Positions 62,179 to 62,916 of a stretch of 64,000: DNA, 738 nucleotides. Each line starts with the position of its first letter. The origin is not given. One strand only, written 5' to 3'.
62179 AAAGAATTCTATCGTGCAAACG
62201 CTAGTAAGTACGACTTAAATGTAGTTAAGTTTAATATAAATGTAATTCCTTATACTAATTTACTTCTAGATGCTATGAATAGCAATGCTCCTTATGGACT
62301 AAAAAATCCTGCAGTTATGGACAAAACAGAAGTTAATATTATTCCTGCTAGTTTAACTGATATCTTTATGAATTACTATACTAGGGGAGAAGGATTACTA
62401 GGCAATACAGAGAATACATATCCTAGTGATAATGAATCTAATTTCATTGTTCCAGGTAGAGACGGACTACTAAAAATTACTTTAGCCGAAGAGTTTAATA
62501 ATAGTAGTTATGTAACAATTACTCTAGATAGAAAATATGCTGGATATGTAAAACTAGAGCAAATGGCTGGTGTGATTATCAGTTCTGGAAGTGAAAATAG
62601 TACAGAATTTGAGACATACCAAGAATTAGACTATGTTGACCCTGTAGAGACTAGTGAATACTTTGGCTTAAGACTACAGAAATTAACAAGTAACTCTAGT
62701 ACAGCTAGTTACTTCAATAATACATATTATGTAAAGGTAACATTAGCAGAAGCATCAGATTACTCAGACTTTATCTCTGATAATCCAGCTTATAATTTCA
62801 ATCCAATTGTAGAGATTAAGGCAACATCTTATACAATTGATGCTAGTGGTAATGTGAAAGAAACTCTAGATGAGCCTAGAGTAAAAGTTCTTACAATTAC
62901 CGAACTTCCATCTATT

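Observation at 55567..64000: Unlisted open-ended giant lipoprotein gene with GLUG-type modules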

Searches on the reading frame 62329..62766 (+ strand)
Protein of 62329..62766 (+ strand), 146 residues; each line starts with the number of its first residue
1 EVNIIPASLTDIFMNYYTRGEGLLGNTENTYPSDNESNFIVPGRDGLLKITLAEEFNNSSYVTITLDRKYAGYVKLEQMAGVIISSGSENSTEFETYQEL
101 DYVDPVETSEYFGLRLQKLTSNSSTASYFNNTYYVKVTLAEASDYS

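Call 52: find_related_loci(query=A2, collection=genome_contigs, flank=10000)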
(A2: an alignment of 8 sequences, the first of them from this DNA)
Query A2 (146 aa) in genome_contigs; peptide patterns used: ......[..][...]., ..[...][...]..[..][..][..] (x = any residue, [..] = any of these).
111 stretches matched a pattern; 10 encode a relative of the query (tblastn E <= 1e-3); 9 distinct loci.
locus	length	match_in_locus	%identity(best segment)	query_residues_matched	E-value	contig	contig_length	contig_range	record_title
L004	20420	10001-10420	83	2-141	3e-77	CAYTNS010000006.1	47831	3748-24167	MAG TPA_asm: uncultured Christensenella sp. isolate SRP225648_co1_562 genome assembly, contig: NODE_1294_length_47831_co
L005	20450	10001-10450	69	1-145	8e-62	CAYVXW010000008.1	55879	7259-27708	MAG TPA_asm: uncultured Christensenella sp. isolate SRP225648_co1_932 genome assembly, contig: NODE_929_length_55879_cov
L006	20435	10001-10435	84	2-146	3e-81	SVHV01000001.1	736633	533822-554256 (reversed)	MAG: Clostridiales bacterium isolate SIG393 NODE_4_length_736633_cov_6.986630, whole genome shotgun sequence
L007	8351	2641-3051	50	2-137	7e-43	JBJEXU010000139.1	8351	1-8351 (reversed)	MAG: Christensenellales bacterium isolate LOHA03_bin.029 NODE_3547_length_8351_cov_5.228182, whole genome shotgun sequen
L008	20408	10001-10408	53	2-137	5e-40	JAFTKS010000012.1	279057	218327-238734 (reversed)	MAG: Clostridia bacterium isolate RGIG3907 Roe_deer_Cecum-2__c309566, whole genome shotgun sequence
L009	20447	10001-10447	47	2-139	2e-37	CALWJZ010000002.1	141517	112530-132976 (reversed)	MAG: uncultured Clostridia bacterium isolate BRZ_AM__bin13 genome assembly, contig: BRZ_AM__NODE_142_length_141517_cov_1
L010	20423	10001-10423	49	2-139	1e-36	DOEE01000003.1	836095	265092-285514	MAG TPA_asm: Clostridiales bacterium isolate UBA11490 contig_75, whole genome shotgun sequence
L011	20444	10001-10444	46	1-141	3e-35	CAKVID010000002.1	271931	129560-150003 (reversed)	MAG: uncultured Clostridia bacterium isolate REFINED_METABAT215_TOP10_CONTIGS_1500_ASSEMBLY_K77_MERGED__Hadza_MoBio_hadz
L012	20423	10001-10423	47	2-139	2e-35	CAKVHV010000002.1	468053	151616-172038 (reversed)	MAG: uncultured Clostridia bacterium isolate REFINED_METABAT215_TOP10_CONTIGS_1500_ASSEMBLY_K77_MERGED__Hadza_PheChl_Fib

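Call 60: search_protein_families(library=pfam, proteins=[L006:11612-19387:+, L005:11558-19324:+, L009:11489-18643:+], max_evalue=0.1)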
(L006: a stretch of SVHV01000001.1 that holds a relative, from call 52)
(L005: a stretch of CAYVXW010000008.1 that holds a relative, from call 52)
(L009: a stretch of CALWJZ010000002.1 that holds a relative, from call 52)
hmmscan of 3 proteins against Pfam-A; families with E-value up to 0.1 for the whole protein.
L006:11612-19387:+ (2592 aa): 1 family
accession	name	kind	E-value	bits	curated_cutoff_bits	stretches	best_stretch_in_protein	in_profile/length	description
PF16743.10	PliI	-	0.02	15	27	0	2523-2578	43-94/123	Periplasmic lysozyme inhibitor of I-type lysozyme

L005:11558-19324:+ (2589 aa): 0 families

L009:11489-18643:+ (2385 aa): 0 families

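Call 103: search_solved_structures(query=A6, max_evalue=1)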
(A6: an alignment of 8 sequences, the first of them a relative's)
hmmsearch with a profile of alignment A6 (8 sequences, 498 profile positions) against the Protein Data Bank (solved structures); distinct sequences matched with E-value up to 1: 0.

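Call 104: search_solved_structures(query=A7, max_evalue=1)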
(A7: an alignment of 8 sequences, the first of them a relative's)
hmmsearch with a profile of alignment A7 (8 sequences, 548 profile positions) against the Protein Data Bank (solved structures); distinct sequences matched with E-value up to 1: 0.

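Call 105: search_protein_families(library=pfam, alignment_id=A6, max_evalue=1)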
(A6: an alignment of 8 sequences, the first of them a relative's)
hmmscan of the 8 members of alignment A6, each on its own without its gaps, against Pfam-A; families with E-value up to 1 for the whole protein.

A. member 1, L006:11507-13054:+ (516 aa): 0 families

B. families by the number of members that match (of 8 scanned): 6 families
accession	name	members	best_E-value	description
PF07581.17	Glug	4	0.00065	The GLUG motif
PF04794.17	YdjC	1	0.11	YdjC-like protein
PF15513.11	DUF4651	1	0.19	Domain of unknown function (DUF4651)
PF15976.11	CooC_C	1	0.29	CS1-pili formation C-terminal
PF13996.11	YobH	1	0.35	YobH-like protein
PF01154.23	HMG_CoA_synt_N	1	0.63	Hydroxymethylglutaryl-coenzyme A synthase N terminal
